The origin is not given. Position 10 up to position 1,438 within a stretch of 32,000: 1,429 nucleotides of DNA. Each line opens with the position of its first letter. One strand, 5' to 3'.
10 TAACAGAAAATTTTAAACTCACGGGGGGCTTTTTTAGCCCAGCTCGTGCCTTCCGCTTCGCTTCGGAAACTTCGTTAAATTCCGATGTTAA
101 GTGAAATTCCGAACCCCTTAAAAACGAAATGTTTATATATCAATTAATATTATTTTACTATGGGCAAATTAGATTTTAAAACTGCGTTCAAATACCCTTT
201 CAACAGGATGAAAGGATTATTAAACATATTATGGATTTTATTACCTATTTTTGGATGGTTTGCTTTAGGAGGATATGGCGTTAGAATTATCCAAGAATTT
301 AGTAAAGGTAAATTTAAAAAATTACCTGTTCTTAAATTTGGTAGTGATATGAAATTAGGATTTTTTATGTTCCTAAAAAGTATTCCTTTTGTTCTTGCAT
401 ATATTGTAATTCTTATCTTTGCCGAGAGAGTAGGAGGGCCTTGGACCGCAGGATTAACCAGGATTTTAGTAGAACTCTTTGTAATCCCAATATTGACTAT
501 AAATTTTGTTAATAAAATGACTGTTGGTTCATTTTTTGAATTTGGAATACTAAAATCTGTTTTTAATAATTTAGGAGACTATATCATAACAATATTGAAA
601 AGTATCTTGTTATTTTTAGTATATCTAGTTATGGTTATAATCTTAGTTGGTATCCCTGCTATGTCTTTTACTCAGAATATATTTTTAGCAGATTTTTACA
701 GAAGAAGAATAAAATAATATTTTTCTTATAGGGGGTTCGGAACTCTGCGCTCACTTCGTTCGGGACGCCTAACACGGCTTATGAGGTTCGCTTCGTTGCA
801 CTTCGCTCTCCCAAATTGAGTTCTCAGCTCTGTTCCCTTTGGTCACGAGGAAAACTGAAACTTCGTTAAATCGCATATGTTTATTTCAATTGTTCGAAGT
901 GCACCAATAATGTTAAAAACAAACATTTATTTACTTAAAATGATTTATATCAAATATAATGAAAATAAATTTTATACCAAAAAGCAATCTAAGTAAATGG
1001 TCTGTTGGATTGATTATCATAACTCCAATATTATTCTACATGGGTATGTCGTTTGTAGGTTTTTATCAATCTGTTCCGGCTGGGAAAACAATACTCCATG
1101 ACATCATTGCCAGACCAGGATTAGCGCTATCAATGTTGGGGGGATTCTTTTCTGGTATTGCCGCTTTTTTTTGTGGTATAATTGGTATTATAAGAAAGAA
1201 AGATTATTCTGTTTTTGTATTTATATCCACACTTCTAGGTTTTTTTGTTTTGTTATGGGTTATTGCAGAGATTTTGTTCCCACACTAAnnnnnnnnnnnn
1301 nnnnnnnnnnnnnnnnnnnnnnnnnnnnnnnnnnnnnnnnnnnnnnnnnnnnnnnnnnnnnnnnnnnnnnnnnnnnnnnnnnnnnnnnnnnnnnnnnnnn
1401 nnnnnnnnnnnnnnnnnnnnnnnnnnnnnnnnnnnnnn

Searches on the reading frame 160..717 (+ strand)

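Call 13: search_protein_families(library=pfam, proteins=[window:160-717:+], max_evalue=0.001)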
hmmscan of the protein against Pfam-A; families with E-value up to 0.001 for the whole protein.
window:160-717:+ (185 aa): 1 family
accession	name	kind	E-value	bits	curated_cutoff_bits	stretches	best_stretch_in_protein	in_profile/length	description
PF13197.11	DUF4013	-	3.2e-09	37.3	26.9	1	23-163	3-167/168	Protein of unknown function (DUF4013)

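Call 14: search_protein_families(library=padloc, proteins=[window:160-717:+], max_evalue=10)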
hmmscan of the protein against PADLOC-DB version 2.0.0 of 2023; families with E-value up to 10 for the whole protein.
window:160-717:+ (185 aa): 0 families

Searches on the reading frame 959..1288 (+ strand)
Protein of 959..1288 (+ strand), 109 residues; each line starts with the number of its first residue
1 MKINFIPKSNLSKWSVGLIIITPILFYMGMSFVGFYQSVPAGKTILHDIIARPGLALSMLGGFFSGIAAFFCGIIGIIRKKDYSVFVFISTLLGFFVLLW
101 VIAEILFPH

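Call 13: search_protein_families(library=pfam, proteins=[window:959-1288:+], max_evalue=0.001)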
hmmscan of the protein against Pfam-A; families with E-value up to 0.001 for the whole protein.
window:959-1288:+ (109 aa): 0 families

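Call 14: search_protein_families(library=padloc, proteins=[window:959-1288:+], max_evalue=10)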
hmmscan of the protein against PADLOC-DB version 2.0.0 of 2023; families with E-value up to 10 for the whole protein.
window:959-1288:+ (109 aa): 0 families

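Call 105: search_protein_families(library=pfam, proteins=[window:959-1288:+], max_evalue=1)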
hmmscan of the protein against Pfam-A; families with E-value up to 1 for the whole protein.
window:959-1288:+ (109 aa): 3 families
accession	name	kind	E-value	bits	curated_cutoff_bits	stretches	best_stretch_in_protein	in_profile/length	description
PF17272.7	DUF5337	-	0.04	14.2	27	1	16-60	16-60/74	Family of unknown function (DUF5337)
PF13677.11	MotB_plug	-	0.12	12.4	24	1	88-104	25-41/58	Membrane MotB of proton-channel complex MotA/MotB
PF06687.17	SUR7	-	0.79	9.8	29.6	1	52-100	107-155/201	SUR7/PalI family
